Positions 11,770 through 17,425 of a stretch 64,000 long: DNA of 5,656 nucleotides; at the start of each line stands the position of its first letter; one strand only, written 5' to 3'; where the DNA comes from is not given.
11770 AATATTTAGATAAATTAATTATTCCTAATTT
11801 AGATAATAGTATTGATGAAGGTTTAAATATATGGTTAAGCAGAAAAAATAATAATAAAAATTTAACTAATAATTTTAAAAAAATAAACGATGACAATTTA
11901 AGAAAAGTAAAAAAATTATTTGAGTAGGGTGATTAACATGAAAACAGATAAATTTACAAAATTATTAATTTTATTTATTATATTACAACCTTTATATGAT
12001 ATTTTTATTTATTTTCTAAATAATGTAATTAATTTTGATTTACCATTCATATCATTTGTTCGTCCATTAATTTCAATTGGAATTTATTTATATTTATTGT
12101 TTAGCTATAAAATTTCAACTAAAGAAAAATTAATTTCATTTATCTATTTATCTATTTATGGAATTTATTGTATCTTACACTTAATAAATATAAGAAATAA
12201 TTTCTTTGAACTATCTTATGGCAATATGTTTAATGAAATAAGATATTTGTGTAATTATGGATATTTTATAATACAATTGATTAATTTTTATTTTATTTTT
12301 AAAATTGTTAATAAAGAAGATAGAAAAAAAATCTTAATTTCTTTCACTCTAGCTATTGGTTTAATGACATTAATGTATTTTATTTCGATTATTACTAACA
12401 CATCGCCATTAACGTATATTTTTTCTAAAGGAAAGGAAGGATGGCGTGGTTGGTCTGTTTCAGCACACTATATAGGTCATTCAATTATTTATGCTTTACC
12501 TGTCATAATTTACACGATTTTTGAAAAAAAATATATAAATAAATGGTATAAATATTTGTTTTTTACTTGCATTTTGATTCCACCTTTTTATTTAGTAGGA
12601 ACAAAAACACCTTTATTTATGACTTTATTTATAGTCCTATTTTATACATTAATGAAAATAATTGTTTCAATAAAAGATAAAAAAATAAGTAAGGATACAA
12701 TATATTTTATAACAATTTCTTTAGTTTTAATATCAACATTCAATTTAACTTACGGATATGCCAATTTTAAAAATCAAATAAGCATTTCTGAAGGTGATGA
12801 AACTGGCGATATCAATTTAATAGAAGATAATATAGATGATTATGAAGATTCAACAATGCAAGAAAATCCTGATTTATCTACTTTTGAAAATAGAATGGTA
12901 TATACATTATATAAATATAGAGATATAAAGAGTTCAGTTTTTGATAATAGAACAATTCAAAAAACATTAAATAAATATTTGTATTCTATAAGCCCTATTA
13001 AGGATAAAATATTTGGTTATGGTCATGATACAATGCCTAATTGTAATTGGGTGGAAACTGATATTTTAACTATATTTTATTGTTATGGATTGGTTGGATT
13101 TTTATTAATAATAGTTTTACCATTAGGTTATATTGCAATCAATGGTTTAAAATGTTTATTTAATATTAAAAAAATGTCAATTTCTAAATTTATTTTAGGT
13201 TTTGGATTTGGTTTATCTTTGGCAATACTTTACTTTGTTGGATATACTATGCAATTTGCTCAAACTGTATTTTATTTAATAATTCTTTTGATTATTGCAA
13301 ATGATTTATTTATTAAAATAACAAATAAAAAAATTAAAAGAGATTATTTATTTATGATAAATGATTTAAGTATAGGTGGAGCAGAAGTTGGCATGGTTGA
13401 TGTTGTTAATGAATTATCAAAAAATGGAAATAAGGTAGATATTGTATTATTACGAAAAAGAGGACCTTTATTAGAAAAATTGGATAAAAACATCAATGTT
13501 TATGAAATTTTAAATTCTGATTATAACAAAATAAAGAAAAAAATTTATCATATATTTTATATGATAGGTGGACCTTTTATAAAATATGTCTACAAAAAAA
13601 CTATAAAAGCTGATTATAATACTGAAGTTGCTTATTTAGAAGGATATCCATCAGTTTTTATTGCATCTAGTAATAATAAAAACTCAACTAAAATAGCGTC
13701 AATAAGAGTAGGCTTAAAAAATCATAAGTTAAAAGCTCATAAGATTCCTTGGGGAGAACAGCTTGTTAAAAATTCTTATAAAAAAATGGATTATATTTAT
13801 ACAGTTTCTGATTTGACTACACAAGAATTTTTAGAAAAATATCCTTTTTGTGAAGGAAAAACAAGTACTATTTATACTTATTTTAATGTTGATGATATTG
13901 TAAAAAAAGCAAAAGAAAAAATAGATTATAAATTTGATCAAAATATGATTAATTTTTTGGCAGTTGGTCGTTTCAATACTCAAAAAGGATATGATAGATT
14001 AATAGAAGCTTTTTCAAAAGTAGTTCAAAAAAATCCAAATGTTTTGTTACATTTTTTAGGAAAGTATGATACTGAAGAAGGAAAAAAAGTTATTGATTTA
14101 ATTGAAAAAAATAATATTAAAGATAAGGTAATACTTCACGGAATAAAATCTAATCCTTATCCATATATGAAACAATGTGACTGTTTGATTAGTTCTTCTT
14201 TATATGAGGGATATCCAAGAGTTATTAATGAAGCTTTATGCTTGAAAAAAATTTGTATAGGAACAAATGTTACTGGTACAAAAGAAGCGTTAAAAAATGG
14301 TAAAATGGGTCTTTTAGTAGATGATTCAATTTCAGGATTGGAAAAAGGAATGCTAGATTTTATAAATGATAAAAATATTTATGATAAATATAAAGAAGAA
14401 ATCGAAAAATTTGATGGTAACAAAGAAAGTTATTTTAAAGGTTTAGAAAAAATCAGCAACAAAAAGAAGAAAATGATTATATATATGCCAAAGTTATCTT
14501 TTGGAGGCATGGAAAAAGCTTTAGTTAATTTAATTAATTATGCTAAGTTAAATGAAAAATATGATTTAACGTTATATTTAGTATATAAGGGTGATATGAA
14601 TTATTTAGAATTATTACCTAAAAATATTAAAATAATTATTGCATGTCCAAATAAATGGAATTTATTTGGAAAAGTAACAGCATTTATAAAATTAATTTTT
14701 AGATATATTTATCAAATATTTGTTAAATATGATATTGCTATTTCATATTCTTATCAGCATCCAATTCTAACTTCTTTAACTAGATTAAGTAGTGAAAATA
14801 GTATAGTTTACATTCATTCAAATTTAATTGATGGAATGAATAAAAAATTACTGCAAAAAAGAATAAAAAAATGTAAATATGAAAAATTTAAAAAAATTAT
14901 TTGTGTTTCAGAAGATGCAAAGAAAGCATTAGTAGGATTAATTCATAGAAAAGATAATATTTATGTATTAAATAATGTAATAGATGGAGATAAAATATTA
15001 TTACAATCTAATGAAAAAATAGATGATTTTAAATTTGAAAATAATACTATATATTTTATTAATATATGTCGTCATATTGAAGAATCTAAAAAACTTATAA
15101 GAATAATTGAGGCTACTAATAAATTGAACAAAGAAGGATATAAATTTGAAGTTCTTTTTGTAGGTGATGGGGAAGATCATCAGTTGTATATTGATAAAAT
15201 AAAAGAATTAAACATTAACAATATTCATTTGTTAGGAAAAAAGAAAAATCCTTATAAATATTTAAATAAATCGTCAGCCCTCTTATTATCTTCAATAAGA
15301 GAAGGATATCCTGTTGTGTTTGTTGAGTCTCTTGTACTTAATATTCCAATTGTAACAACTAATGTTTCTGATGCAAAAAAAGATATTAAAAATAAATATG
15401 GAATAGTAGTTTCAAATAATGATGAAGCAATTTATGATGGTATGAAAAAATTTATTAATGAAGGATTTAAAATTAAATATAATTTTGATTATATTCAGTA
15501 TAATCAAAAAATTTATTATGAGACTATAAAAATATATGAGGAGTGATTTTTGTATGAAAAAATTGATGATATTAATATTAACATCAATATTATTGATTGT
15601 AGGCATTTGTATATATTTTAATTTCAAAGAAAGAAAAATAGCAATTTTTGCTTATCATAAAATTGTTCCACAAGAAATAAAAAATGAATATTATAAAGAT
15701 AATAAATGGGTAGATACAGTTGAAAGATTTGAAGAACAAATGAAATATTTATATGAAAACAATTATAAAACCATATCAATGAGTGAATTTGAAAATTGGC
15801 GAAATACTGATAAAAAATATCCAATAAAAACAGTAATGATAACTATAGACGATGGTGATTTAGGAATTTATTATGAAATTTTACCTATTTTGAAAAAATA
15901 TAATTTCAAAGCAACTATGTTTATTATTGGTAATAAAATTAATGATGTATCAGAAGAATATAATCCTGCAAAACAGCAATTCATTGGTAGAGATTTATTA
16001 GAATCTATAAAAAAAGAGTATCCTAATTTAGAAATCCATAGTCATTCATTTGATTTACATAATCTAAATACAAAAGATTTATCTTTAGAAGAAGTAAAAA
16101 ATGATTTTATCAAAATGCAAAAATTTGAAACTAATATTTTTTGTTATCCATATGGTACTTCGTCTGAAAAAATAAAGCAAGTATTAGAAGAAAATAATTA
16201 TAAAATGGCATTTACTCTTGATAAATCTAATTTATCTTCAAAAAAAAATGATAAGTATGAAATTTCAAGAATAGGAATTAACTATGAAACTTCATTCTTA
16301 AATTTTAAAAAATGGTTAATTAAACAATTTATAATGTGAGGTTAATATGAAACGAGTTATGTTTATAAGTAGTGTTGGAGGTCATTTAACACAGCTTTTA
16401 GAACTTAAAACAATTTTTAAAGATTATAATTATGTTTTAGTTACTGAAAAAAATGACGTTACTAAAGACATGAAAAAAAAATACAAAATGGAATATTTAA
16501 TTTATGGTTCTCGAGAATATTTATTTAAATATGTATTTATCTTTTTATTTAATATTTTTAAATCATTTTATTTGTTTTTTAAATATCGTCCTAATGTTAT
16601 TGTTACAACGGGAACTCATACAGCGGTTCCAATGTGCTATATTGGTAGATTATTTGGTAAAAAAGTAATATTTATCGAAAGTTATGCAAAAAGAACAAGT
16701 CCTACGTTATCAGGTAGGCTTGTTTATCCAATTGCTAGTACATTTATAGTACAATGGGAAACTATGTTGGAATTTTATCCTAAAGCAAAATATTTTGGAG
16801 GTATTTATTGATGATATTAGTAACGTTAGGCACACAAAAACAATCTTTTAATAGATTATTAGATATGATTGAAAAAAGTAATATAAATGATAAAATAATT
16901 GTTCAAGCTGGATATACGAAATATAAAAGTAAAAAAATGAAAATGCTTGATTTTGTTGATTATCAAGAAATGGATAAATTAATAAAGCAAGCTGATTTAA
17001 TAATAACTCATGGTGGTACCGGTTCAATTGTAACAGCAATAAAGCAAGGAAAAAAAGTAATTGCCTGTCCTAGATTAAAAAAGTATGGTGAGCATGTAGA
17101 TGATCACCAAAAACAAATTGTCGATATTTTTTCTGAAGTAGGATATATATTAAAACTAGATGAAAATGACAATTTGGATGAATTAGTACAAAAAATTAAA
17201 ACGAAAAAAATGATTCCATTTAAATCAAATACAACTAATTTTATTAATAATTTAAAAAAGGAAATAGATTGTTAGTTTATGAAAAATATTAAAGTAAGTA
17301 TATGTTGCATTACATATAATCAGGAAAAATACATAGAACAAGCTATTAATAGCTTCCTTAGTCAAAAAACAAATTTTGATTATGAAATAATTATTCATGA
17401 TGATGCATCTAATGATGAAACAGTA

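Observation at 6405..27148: Wzx/Wzy-type polysaccharide locus (~20 kb) predicted to build a uronic-acid- and amino-sugar-containing, amino-acid-decorated polymer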

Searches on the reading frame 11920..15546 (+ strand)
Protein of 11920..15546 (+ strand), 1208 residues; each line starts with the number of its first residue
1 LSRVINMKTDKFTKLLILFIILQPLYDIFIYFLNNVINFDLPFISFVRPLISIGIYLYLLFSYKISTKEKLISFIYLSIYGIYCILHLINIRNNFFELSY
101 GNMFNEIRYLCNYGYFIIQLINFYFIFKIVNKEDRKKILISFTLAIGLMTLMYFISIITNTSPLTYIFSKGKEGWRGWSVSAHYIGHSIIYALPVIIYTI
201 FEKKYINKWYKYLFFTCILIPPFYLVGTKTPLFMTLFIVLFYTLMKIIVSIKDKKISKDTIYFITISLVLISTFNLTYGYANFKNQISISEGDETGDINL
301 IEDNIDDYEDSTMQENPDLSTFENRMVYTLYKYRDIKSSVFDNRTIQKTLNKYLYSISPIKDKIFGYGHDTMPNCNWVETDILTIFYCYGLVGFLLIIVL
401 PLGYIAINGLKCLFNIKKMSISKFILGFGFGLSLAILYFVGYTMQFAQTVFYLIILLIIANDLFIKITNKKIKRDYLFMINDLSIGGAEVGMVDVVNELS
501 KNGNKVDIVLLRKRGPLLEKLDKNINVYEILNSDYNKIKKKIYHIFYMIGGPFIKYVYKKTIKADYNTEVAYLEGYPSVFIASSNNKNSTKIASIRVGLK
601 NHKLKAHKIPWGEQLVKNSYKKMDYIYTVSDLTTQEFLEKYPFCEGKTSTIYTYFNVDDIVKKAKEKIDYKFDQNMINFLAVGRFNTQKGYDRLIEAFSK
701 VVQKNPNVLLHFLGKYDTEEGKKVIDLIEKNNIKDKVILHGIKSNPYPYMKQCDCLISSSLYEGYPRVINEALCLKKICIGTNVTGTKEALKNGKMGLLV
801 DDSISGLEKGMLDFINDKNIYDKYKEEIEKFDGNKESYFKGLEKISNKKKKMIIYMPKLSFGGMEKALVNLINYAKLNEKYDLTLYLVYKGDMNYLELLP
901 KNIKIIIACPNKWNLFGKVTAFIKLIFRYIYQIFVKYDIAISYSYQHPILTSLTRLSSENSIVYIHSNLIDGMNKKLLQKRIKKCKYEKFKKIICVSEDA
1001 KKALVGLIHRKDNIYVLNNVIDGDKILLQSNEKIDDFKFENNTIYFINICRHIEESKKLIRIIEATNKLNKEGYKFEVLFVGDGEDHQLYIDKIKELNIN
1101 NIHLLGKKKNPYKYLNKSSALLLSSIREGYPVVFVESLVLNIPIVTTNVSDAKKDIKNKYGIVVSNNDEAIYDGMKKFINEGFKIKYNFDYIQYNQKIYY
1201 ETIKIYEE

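Call 4: search_protein_families(library=pfam, proteins=[window:11920-15546:+], max_evalue=0.01)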
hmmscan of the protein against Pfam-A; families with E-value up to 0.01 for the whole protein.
window:11920-15546:+ (1208 aa): 6 families
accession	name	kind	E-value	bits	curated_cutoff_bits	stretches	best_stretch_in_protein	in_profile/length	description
PF00534.26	Glycos_transf_1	-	4.3e-48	163.5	26.4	2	666-830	5-171/172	Glycosyl transferases group 1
PF13692.12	Glyco_trans_1_4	-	1.2e-39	136.2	27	2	679-817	4-142/142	Glycosyl transferases group 1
PF13425.11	O-antigen_lig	-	6.8e-38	131.1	31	1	10-456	2-451/462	O-antigen ligase like membrane protein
PF13439.12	Glyco_transf_4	-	2.2e-13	51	28.5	1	862-1022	2-167/170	Glycosyltransferase Family 4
PF02350.25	Epimerase_2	-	7.7e-05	22.1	30.6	0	995-1186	128-320/347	UDP-N-acetylglucosamine 2-epimerase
PF16994.11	Glyco_trans_4_5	-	0.0025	18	26.6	1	475-527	4-57/172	Glycosyl-transferase family 4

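Call 6: search_protein_families(library=ncbifam, proteins=[window:11920-15546:+], max_evalue=0.001)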
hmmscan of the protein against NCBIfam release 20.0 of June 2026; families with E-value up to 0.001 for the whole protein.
window:11920-15546:+ (1208 aa): 21 families
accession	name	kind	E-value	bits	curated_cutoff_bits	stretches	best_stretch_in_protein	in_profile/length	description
NF050063.1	ProtGlycPglJ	equivalog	1.5e-46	159.3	500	2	482-827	10-342/363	N-acetylgalactosamine-N,N'-diacetylbacillosaminyl-diphospho-undecaprenol 4-alpha-N-acetylgalactosaminyltransferase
TIGR03088.1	stp2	hypoth_equivalog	1.3e-30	106.8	409.05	2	672-821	190-342/374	TIGR03088 family PEP-CTERM/XrtA system glycosyltransferase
TIGR03999.1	thiol_BshA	equivalog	1.6e-28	99.7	273.7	2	614-827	136-348/375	N-acetyl-alpha-D-glucosaminyl L-malate synthase BshA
NF007396.0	PRK09922.1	equivalog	3e-28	98.7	385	2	650-849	159-358/361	lipopolysaccharide 1,6-galactosyltransferase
NF047684.1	TeichurnBiosyTuaC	equivalog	5.5e-22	78.2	550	2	662-829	207-366/391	teichuronic acid biosynthesis protein TuaC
NF041876.1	EPS_EpsE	equivalog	2.6e-20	73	400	2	673-803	211-346/389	exopolysaccharide biosynthesis GT4 family glycosyltransferase EpsE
TIGR04157.1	glyco_rSAM_CFB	subfamily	2.6e-20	72.8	400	2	526-798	78-346/406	TIGR04157 family glycosyltransferase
NF050056.1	ProtGlycPglH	equivalog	8.9e-16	57.9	600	2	856-1171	7-308/354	GalNAc-alpha-(1->4)-GalNAc-alpha-(1->3)-diNAcBac-PP-undecaprenol alpha-1,4-N-acetyl-D-galactosaminyltransferase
TIGR02149.1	glgA_Coryne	subfamily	6.5e-11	42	302.4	1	617-803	139-334/391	glycogen synthase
NF041010.1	glycosy_Agl16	equivalog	1.5e-10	40.5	575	1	957-1182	103-319/352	glycosylation protein Agl16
NF011726.0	PRK15179.1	equivalog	3.5e-10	38.8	733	1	1052-1153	525-627/694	Vi polysaccharide biosynthesis protein TviE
NF038295.1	EPS_HpsP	equivalog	1.8e-09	37.1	550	2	1021-1181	185-352/388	hormogonium polysaccharide biosynthesis glycosyltransferase HpsP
TIGR04047.1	MSMEG_0565_glyc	hypoth_equivalog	2.1e-09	37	259.85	1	987-1182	136-342/373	MSMEG_0565 family glycosyltransferase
TIGR04063.1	stp3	hypoth_equivalog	2.4e-09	36.6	442.05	1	675-836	214-379/397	TIGR04063 family PEP-CTERM/XrtA system glycosyltransferase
NF038229.1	Glyco4_Geo_Pelo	equivalog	1.2e-08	34.3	400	1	621-822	108-306/338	GPMC system family 4 glycosyltransferase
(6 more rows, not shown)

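Call 100: list_cluster_members(proteins=[window:11938-15546:+, window:9853-10767:+, window:29467-30675:+, window:47206-48858:+])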
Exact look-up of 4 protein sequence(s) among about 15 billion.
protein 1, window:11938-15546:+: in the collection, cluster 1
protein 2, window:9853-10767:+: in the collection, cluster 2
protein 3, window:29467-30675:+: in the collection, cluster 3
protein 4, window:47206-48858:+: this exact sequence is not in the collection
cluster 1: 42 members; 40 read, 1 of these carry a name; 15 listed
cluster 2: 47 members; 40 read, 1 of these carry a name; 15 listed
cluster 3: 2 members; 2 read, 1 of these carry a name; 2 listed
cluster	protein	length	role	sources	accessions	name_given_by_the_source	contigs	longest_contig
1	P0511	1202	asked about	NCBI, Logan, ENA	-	-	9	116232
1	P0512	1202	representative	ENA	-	-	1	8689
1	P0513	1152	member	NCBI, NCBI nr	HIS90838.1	MAG TPA: O-antigen ligase family protein, partial [Candidatus Faecisoma merdavium] | O-antigen ligase family protein [Candidatus Faecisoma merdavium]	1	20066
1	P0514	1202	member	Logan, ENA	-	-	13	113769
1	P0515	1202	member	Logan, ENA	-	-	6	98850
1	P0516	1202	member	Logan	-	-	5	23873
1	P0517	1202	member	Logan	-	-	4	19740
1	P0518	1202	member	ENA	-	-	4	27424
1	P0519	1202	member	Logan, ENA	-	-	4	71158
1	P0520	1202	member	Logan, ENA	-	-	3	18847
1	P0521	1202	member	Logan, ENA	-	-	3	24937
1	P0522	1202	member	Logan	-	-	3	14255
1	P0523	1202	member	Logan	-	-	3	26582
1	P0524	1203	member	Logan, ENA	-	-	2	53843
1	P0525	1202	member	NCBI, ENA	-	-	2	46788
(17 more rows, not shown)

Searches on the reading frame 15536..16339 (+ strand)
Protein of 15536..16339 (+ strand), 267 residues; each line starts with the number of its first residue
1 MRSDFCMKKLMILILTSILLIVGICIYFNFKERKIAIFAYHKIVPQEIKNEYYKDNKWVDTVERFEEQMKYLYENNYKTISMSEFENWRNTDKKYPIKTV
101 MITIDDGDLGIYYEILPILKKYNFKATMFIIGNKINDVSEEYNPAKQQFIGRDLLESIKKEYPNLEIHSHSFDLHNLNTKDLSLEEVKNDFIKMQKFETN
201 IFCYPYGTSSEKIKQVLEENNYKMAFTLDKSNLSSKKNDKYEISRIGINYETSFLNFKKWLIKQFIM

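Call 4: search_protein_families(library=pfam, proteins=[window:15536-16339:+], max_evalue=0.01)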
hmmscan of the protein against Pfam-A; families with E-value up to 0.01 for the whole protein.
window:15536-16339:+ (267 aa): 1 family
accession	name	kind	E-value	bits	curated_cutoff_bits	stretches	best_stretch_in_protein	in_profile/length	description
PF01522.26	Polysacc_deac_1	-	7.1e-19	68.4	23.1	1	93-224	2-123/124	Polysaccharide deacetylase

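Call 6: search_protein_families(library=ncbifam, proteins=[window:15536-16339:+], max_evalue=0.001)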
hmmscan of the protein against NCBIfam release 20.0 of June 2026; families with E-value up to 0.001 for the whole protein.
window:15536-16339:+ (267 aa): 6 families
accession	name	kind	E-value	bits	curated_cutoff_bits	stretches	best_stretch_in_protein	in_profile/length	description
TIGR03938.2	deacetyl_PgaB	equivalog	3.1e-27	95.1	321.9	2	35-176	3-147/621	poly-beta-1,6-N-acetyl-D-glucosamine N-deacetylase PgaB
NF011177.0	PRK14582.1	equivalog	1.7e-19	69.5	923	2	36-141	50-150/671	poly-beta-1,6-N-acetyl-D-glucosamine N-deacetylase PgaB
TIGR03933.1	PIA_icaB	equivalog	1.1e-18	67.7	248.35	1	61-260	36-241/245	intercellular adhesin biosynthesis polysaccharide N-deacetylase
NF011176.0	PRK14581.1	equivalog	8.6e-16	57.2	1091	2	36-139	50-148/673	poly-beta-1,6-N-acetyl-D-glucosamine N-deacetylase PgaB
TIGR02764.1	spore_ybaN_pdaB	equivalog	1.6e-06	28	237.4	1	98-224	6-123/191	polysaccharide deacetylase family sporulation protein PdaB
NF045822.1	PgAcgDacpgdA2_Bac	equivalog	5.2e-05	22.7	400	1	98-141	70-113/274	peptidoglycan-N-acetylglucosamine deacetylase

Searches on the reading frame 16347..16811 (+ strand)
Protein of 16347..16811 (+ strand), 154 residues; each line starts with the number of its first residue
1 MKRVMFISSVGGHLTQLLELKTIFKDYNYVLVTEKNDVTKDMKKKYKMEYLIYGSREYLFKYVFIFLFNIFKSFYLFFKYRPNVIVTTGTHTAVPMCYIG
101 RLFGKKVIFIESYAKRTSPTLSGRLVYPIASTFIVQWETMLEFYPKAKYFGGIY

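Call 4: search_protein_families(library=pfam, proteins=[window:16347-16811:+], max_evalue=0.01)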
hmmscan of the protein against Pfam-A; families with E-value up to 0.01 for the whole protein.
window:16347-16811:+ (154 aa): 1 family
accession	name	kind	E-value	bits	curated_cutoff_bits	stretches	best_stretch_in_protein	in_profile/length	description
PF08660.17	Alg14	-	4.9e-18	66.1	27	1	58-151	70-169/171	Oligosaccharide biosynthesis protein Alg14 like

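Call 6: search_protein_families(library=ncbifam, proteins=[window:16347-16811:+], max_evalue=0.001)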
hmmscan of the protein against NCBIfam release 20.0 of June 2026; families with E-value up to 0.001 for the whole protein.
window:16347-16811:+ (154 aa): 3 families
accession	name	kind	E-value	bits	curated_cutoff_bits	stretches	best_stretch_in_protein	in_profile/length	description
NF041549.1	PssD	equivalog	1.4e-55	187.7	110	1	5-153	1-151/151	PssD/Cps14F family polysaccharide biosynthesis glycosyltransferase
NF046028.1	GluronsyltaseWelK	equivalog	6.3e-25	87.9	400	1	7-150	4-152/319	beta-1,4-glucuronosyltransferase WelK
TIGR01133.1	murG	equivalog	0.00032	19.8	250.25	1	27-148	33-157/353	undecaprenyldiphospho-muramoylpentapeptide beta-N-acetylglucosaminyltransferase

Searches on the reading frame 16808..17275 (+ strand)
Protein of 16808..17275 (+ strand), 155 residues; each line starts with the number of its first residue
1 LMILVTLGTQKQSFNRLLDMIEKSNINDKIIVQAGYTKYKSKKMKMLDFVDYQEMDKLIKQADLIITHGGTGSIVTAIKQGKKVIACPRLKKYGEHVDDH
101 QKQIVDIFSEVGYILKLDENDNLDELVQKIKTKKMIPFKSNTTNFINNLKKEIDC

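Call 4: search_protein_families(library=pfam, proteins=[window:16808-17275:+], max_evalue=0.01)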
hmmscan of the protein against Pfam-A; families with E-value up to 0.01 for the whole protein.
window:16808-17275:+ (155 aa): 2 families
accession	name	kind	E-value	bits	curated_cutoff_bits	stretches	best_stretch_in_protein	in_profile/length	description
PF04101.22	Glyco_tran_28_C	-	2.7e-19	70.2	22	1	2-148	1-158/166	Glycosyltransferase family 28 C-terminal domain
PF06722.18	EryCIII-like_C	-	0.00019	21.9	31.7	1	47-83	33-69/145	Erythromycin biosynthesis protein CIII-like, C-terminal domain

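Call 6: search_protein_families(library=ncbifam, proteins=[window:16808-17275:+], max_evalue=0.001)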
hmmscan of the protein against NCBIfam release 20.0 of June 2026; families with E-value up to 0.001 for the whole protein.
window:16808-17275:+ (155 aa): 4 families
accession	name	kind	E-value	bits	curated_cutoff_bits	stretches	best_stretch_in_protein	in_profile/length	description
NF041548.1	PssE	equivalog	1.6e-40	138.4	120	1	3-151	1-144/146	PssE/Cps14G family polysaccharide biosynthesis glycosyltransferase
NF046028.1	GluronsyltaseWelK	equivalog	2.7e-31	108.8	400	1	3-144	169-316/319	beta-1,4-glucuronosyltransferase WelK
TIGR00661.1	MJ1255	subfamily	1.7e-07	30.8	195.9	1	3-93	191-279/321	MJ1255/VC2487 family glycosyltransferase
TIGR01426.2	MGT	subfamily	0.00045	19.3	260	1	56-90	287-321/393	macrolide family glycosyltransferase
